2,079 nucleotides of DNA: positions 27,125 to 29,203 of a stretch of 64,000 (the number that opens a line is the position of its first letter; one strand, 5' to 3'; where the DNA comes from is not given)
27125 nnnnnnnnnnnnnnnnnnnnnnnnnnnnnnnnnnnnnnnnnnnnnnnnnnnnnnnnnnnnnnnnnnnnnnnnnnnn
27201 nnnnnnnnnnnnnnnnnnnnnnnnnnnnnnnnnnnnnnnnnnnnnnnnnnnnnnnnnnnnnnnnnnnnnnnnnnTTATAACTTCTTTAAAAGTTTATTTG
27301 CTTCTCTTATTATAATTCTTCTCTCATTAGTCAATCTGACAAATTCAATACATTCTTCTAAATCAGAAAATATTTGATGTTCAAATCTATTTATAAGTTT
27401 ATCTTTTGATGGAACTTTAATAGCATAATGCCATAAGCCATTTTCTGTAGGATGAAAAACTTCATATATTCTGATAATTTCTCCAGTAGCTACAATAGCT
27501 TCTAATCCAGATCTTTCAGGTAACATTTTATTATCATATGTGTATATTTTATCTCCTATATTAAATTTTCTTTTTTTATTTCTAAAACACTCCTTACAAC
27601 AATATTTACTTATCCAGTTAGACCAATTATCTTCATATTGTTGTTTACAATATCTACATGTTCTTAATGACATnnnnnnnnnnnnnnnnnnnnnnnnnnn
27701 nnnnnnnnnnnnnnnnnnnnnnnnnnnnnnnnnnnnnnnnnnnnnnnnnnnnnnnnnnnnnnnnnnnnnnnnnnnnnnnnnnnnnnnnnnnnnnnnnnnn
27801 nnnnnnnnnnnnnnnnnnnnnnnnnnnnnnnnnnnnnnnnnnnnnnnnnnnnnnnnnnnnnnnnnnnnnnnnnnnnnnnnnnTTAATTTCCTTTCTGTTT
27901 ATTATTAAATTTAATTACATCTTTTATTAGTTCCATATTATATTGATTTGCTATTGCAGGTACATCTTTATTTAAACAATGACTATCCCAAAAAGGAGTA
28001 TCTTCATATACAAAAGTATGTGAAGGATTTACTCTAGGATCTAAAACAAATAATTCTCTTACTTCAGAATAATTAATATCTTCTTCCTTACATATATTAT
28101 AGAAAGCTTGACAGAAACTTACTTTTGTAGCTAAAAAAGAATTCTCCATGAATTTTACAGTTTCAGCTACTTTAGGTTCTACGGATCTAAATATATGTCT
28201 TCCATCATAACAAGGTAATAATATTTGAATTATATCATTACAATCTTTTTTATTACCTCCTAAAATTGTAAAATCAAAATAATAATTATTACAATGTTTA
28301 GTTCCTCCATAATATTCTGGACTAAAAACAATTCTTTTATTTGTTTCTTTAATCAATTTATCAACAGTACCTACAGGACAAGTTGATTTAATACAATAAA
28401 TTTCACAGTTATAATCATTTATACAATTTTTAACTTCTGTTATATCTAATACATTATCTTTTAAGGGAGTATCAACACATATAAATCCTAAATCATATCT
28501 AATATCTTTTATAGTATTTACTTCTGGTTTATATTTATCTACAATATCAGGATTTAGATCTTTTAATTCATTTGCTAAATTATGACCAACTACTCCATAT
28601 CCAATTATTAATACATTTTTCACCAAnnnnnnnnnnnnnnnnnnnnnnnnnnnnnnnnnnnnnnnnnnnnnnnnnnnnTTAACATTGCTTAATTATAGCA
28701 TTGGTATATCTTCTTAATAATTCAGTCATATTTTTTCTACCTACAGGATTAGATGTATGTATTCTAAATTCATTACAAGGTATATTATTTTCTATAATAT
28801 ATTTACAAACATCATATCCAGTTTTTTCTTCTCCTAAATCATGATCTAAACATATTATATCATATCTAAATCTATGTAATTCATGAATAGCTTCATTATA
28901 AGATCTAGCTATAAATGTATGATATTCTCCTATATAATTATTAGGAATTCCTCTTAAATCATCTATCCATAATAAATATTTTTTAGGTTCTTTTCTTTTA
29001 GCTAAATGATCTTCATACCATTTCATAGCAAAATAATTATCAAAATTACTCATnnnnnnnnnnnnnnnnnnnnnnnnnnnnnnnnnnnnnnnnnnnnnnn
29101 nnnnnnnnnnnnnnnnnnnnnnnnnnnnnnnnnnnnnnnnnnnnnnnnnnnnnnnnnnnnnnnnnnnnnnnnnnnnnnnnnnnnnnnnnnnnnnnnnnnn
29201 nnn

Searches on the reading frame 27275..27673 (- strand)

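Call 10: search_protein_families(library=phrogs, proteins=[window:27275-27673:-], max_evalue=0.01)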
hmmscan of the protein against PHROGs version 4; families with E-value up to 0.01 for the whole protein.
window:27275-27673:- (132 aa): 1 family
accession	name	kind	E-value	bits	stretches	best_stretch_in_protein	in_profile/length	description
phrog_559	-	DNA, RNA and nucleotide metabolism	0.0016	18.3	1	5-85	155-186/607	HNH endonuclease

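Call 11: search_protein_families(library=pfam, proteins=[window:27275-27673:-], max_evalue=0.01)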
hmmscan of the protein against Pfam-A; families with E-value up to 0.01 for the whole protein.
window:27275-27673:- (132 aa): 0 families

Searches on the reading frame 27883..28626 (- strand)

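Call 10: search_protein_families(library=phrogs, proteins=[window:27883-28626:-], max_evalue=0.01)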
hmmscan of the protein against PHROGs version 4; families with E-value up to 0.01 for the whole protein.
window:27883-28626:- (247 aa): 1 family
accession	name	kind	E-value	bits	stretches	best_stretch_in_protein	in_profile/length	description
phrog_9148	-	other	2.5e-21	77.1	1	44-245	77-295/382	UDP-glucose dehydrogenase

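Call 11: search_protein_families(library=pfam, proteins=[window:27883-28626:-], max_evalue=0.01)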
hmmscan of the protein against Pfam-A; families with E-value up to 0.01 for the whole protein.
window:27883-28626:- (247 aa): 2 families
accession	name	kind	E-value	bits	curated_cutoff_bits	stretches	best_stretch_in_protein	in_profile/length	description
PF00984.24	UDPG_MGDP_dh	-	3e-15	56.5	25.4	1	153-242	2-93/94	UDP-glucose/GDP-mannose dehydrogenase family, central domain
PF03721.20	UDPG_MGDP_dh_N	-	5.1e-06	26.6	27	1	44-131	77-181/187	UDP-glucose/GDP-mannose dehydrogenase family, NAD binding domain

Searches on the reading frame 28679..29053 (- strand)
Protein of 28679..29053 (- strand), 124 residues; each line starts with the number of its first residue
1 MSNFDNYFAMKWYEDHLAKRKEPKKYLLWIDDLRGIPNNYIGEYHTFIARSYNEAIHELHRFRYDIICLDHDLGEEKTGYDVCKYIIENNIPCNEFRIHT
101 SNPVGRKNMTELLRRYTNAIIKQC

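Call 10: search_protein_families(library=phrogs, proteins=[window:28679-29053:-], max_evalue=0.01)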
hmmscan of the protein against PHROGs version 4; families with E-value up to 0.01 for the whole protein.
window:28679-29053:- (124 aa): 1 family
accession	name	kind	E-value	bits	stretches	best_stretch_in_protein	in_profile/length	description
phrog_1479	-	unknown function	8.4e-24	85.2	1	24-118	4-105/124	-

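Call 11: search_protein_families(library=pfam, proteins=[window:28679-29053:-], max_evalue=0.01)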
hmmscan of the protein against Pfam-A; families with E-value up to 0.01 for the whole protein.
window:28679-29053:- (124 aa): 2 families
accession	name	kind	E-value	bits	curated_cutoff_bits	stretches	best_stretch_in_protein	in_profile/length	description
PF20274.4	cREC_REC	-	5.2e-25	88.4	27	1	27-115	2-88/88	Cyclic-phosphate processing Receiver domain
PF00072.30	Response_reg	-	0.0019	18.8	30.2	1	44-90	23-68/111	Response regulator receiver domain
